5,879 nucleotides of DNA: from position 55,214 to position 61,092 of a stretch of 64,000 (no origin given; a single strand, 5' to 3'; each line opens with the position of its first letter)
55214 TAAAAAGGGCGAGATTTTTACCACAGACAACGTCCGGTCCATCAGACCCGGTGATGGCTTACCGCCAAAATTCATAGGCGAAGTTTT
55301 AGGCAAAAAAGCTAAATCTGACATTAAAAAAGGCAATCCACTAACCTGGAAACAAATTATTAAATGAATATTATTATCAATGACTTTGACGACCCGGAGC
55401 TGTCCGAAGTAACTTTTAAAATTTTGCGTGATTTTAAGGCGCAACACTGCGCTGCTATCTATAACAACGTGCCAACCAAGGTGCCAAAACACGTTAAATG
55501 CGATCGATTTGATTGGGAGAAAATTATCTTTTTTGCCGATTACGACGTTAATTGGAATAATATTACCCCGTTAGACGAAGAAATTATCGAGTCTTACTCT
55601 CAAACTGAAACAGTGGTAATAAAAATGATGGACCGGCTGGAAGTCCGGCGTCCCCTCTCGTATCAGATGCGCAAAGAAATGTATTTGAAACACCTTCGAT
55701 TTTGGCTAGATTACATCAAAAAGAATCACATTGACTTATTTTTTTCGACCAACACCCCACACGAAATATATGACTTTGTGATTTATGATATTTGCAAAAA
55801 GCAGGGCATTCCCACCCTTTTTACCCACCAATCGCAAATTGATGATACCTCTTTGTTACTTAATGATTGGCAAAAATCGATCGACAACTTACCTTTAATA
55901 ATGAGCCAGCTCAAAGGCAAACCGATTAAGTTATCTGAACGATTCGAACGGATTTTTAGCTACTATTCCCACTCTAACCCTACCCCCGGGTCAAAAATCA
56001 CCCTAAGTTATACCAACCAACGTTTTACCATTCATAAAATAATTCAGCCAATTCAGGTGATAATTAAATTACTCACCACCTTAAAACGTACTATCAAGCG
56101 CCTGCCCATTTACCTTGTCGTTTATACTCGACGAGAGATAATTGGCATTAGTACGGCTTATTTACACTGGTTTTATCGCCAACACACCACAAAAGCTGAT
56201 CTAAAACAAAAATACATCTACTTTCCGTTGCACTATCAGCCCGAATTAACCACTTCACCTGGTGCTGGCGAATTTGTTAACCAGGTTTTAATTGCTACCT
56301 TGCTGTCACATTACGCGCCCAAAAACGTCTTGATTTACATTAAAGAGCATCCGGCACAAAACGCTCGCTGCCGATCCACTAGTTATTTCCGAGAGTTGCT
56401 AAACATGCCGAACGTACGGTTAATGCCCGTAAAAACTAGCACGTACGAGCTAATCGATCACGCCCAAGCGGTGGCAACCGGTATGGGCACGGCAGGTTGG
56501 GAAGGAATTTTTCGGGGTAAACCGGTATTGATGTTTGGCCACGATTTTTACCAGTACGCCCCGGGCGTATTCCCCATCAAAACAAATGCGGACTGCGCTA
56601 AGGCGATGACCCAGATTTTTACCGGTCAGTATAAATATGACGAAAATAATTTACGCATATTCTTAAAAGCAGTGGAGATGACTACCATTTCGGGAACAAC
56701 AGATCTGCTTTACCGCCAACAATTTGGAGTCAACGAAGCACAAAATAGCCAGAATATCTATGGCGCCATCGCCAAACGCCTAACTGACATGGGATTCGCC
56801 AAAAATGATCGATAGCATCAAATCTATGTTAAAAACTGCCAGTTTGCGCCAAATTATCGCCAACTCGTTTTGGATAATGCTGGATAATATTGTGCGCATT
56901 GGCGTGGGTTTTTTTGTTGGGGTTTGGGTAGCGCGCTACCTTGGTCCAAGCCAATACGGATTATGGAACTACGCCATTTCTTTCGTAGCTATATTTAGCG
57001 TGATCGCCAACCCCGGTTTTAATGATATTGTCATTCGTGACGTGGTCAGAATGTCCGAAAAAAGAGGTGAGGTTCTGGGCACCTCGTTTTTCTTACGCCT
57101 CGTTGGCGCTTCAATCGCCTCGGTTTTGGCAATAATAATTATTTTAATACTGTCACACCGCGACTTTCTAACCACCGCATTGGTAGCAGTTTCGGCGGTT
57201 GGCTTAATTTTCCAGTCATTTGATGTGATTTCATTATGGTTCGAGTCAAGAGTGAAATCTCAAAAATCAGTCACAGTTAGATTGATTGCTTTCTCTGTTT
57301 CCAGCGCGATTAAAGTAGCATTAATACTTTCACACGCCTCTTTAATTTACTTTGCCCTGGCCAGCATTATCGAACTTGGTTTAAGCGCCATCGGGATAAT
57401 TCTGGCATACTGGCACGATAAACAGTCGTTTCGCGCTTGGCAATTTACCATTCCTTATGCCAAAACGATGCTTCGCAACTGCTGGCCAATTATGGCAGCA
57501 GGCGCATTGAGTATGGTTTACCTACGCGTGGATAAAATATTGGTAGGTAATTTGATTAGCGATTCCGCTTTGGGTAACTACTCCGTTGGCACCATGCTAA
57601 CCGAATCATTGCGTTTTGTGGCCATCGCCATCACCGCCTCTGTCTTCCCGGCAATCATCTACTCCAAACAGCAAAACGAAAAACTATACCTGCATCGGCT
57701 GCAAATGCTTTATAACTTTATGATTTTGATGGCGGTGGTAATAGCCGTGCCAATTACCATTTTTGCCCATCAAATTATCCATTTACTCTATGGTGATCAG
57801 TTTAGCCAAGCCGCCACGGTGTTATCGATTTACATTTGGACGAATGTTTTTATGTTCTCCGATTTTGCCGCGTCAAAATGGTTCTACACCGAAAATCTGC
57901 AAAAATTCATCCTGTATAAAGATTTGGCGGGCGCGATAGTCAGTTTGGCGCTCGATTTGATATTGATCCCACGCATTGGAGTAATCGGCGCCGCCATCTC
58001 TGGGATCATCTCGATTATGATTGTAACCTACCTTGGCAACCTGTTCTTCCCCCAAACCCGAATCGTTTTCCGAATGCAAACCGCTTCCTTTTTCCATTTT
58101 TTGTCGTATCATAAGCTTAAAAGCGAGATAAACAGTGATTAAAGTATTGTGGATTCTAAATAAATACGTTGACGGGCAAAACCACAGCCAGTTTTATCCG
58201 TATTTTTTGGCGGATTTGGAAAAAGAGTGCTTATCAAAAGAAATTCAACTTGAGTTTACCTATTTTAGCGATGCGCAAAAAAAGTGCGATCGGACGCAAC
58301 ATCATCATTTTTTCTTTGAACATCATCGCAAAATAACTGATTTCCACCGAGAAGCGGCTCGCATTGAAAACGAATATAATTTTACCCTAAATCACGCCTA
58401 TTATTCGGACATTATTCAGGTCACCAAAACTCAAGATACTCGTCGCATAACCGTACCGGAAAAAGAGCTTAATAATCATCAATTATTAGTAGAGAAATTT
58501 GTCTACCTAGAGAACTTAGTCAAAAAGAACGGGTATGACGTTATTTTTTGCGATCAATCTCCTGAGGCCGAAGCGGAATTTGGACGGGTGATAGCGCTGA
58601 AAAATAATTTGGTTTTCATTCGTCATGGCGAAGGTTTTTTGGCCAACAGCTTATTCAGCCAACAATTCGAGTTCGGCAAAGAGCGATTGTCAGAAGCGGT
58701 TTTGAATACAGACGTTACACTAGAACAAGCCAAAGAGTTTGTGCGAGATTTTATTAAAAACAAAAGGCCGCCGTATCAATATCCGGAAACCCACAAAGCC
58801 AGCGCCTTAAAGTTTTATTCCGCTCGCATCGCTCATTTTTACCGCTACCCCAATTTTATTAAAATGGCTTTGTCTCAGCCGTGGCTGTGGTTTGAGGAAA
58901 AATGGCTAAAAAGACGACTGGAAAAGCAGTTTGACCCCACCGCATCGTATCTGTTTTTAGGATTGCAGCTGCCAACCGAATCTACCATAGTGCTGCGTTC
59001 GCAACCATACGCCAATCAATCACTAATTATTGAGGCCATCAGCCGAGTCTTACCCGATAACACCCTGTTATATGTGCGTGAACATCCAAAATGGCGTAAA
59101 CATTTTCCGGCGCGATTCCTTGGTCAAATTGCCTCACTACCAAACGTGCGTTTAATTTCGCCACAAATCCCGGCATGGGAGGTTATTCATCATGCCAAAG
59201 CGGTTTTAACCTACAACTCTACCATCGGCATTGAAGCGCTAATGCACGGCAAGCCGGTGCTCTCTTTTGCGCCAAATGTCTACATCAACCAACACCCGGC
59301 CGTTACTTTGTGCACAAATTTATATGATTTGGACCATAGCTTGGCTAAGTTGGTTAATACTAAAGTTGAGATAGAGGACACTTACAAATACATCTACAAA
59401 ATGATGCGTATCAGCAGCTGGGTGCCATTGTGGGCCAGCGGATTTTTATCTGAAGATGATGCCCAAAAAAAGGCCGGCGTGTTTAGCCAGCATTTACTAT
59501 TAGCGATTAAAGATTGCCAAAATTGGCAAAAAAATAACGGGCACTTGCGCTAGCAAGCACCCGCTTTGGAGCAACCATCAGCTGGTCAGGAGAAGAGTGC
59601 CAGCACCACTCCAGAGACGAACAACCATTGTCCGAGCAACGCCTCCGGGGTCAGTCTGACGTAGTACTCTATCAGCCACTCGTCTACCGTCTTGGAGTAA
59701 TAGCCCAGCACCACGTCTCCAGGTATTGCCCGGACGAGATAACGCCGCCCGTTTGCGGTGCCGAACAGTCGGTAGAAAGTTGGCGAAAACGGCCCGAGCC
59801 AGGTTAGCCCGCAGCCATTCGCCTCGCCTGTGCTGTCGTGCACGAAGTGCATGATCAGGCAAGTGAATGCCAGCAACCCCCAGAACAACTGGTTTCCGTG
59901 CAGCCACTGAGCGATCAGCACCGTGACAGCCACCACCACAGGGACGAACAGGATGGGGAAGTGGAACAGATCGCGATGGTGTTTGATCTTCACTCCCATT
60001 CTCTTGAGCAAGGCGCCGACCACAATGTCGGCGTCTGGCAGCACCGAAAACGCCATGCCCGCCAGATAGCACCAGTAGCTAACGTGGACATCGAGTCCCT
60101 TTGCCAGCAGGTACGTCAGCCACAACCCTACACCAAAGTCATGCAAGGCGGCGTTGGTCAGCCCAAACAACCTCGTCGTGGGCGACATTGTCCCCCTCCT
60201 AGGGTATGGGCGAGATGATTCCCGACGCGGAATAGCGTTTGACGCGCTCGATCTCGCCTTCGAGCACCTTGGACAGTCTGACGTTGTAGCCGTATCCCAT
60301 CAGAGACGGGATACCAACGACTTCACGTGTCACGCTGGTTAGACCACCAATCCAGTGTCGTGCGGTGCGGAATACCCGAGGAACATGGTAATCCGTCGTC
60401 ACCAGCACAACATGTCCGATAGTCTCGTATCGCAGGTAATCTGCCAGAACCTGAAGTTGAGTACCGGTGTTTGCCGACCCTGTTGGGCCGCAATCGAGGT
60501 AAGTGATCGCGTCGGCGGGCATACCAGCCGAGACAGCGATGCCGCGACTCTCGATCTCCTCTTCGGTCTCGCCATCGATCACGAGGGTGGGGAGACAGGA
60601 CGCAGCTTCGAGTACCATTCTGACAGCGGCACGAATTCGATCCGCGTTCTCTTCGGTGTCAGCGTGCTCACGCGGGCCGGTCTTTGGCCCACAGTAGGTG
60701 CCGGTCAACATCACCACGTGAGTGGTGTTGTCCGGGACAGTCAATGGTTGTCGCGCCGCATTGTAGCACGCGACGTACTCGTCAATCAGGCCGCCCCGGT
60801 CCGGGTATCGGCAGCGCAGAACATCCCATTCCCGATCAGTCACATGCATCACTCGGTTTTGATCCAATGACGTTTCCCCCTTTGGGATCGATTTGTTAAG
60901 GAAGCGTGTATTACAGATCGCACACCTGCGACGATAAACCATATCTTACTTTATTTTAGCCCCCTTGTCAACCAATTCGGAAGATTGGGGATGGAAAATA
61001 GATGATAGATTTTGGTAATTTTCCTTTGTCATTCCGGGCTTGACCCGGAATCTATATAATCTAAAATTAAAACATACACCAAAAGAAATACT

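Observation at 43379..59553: Complete-looking pseudaminic-acid-type nonulosonic acid pathway with extra methyltransferases and paired GT-B transferases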

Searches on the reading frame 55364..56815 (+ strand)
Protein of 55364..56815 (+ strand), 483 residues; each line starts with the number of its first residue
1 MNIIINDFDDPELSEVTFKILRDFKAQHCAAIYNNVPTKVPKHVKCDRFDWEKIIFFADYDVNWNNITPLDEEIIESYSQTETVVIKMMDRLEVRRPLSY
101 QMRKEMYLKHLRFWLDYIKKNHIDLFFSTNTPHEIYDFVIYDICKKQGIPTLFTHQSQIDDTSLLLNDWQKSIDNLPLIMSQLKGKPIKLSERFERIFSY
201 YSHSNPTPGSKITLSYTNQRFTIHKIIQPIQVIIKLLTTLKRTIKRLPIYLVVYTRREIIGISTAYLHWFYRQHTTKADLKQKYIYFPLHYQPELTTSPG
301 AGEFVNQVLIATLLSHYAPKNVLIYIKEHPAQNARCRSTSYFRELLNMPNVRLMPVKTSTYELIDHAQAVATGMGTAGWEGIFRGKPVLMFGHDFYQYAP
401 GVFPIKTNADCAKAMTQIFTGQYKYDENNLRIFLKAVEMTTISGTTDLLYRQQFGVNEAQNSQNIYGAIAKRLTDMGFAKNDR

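Call 5: search_protein_families(library=ncbifam, proteins=[window:55364-56815:+], max_evalue=0.001)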
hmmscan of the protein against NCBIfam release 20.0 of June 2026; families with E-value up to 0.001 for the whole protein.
window:55364-56815:+ (483 aa): 1 family
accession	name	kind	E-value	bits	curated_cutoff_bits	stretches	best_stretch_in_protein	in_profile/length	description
NF046086.1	BFO_1060_trans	domain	3.4e-06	26.4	200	1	319-424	218-328/365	BFO_1060 family glycosyltransferase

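Call 6: search_protein_families(library=pfam, proteins=[window:55364-56815:+], max_evalue=0.001)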
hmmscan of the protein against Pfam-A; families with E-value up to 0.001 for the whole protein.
window:55364-56815:+ (483 aa): 1 family
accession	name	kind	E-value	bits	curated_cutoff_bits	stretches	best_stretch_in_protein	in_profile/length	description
PF05159.20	Capsule_synth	-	4e-08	33.5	20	1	314-398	180-268/310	Capsule polysaccharide biosynthesis protein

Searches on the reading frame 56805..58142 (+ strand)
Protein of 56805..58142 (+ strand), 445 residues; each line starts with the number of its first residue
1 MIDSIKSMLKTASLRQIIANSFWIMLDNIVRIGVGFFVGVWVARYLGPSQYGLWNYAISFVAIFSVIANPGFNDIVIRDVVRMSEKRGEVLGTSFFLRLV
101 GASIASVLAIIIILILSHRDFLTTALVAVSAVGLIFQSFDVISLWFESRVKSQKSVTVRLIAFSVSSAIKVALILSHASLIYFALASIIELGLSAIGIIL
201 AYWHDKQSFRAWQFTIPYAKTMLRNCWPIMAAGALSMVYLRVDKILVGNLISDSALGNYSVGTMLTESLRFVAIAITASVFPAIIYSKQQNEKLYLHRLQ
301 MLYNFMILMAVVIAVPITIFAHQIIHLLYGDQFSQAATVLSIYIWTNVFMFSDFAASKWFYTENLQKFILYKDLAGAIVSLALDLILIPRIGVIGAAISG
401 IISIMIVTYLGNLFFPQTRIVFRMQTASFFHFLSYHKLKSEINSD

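Call 5: search_protein_families(library=ncbifam, proteins=[window:56805-58142:+], max_evalue=0.001)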
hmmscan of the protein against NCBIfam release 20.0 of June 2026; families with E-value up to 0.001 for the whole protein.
window:56805-58142:+ (445 aa): 4 families
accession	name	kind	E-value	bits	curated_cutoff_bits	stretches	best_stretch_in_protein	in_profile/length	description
NF041871.1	Wzx_EPS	equivalog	3.7e-15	55.6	800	1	34-407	19-394/492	exopolysaccharide biosynthesis flippase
NF050818.1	PolSacchBiosHfsF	equivalog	3.5e-10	39.5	700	1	28-405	13-393/468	polysaccharide biosynthesis protein HfsF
NF058658.1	Oglyco_Wzx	exception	0.00029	20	720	1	12-425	4-411/478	O-glycosylation flippase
NF007773.0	PRK10459.1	equivalog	0.00085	18.4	273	1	16-343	6-330/492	MOP flippase family protein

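Call 6: search_protein_families(library=pfam, proteins=[window:56805-58142:+], max_evalue=0.001)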
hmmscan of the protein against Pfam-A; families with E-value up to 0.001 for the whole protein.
window:56805-58142:+ (445 aa): 3 families
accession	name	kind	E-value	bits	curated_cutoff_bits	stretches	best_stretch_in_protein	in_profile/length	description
PF01943.22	Polysacc_synt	-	8.4e-23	81.6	28.2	1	18-284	2-270/274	Polysaccharide biosynthesis protein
PF13440.11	Polysacc_synt_3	-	5.6e-21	75.5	23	1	42-336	2-291/293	Polysaccharide biosynthesis protein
PF03023.19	MurJ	-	1.1e-05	24.6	27.4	1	213-425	190-409/451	Lipid II flippase MurJ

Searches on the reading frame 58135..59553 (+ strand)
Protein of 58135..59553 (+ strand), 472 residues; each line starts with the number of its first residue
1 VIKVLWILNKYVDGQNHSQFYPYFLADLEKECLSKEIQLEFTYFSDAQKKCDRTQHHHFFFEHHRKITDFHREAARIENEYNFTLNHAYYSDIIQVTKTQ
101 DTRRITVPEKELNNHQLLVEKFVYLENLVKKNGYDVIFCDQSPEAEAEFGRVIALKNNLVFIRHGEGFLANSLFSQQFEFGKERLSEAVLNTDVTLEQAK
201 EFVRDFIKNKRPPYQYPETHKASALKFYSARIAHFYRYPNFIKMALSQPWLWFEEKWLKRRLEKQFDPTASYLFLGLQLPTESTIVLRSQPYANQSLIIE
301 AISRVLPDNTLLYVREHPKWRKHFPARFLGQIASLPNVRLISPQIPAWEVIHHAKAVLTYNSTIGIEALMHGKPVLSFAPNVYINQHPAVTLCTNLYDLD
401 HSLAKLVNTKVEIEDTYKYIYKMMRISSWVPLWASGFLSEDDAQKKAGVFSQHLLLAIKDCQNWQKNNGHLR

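Call 5: search_protein_families(library=ncbifam, proteins=[window:58135-59553:+], max_evalue=0.001)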
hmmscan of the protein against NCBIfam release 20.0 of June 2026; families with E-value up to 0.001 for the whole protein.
window:58135-59553:+ (472 aa): 2 families
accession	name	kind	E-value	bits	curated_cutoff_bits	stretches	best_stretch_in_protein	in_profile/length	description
NF046086.1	BFO_1060_trans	domain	1.7e-09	37.3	200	1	308-391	219-303/365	BFO_1060 family glycosyltransferase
TIGR04396.2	surf_polysacc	subfamily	5.4e-07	29.1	125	1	299-414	214-325/427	surface carbohydrate biosynthesis protein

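Call 6: search_protein_families(library=pfam, proteins=[window:58135-59553:+], max_evalue=0.001)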
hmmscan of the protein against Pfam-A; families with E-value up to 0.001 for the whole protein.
window:58135-59553:+ (472 aa): 1 family
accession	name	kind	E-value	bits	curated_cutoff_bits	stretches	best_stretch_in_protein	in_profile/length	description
PF05159.20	Capsule_synth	-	1.6e-10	41.4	20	1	256-383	127-266/310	Capsule polysaccharide biosynthesis protein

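Call 37: search_solved_structures(query=window:58135-59553:+, max_evalue=1)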
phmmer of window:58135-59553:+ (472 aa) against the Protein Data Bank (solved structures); distinct sequences matched with E-value up to 1: 4.
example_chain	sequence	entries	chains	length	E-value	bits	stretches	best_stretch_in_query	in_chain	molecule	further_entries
8fux_A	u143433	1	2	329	0.0023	19.9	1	305-383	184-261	Capsule polysaccharide export protein KpsC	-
8fuw_A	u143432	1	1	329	0.0023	19.9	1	306-383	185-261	Capsule polysaccharide export protein KpsC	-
6mgc_A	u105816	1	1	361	0.0028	19.6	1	306-383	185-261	Capsule polysaccharide export protein KpsC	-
6mgb_A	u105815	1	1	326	0.2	13.5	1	310-383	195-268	Capsular polysaccharide export system protein KpsC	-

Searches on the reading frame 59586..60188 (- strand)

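Call 33: search_protein_families(library=ncbifam, proteins=[window:59586-60188:-], max_evalue=0.001)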
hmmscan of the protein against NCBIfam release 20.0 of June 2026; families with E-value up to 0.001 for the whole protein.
window:59586-60188:- (200 aa): 0 families

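Call 75: search_protein_families(library=pfam, proteins=[window:59586-60188:-], max_evalue=0.01)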
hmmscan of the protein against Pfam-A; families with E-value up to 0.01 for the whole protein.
window:59586-60188:- (200 aa): 1 family
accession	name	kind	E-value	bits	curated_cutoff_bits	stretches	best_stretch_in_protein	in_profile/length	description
PF04307.19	YdjM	-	1.1e-09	38.5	29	1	19-142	8-129/176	YdjM inner membrane protein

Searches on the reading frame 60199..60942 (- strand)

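Call 13: search_protein_families(library=ncbifam, proteins=[window:60199-60942:-], max_evalue=0.00001)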
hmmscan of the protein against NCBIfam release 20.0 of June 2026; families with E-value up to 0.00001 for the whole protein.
window:60199-60942:- (247 aa): 0 families

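Call 75: search_protein_families(library=pfam, proteins=[window:60199-60942:-], max_evalue=0.01)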
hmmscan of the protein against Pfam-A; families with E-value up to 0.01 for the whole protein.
window:60199-60942:- (247 aa): 1 family
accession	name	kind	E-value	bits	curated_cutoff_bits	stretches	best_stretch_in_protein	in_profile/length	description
PF02698.23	DUF218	-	2.5e-07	31.1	27.6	1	77-200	4-104/133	DUF218 domain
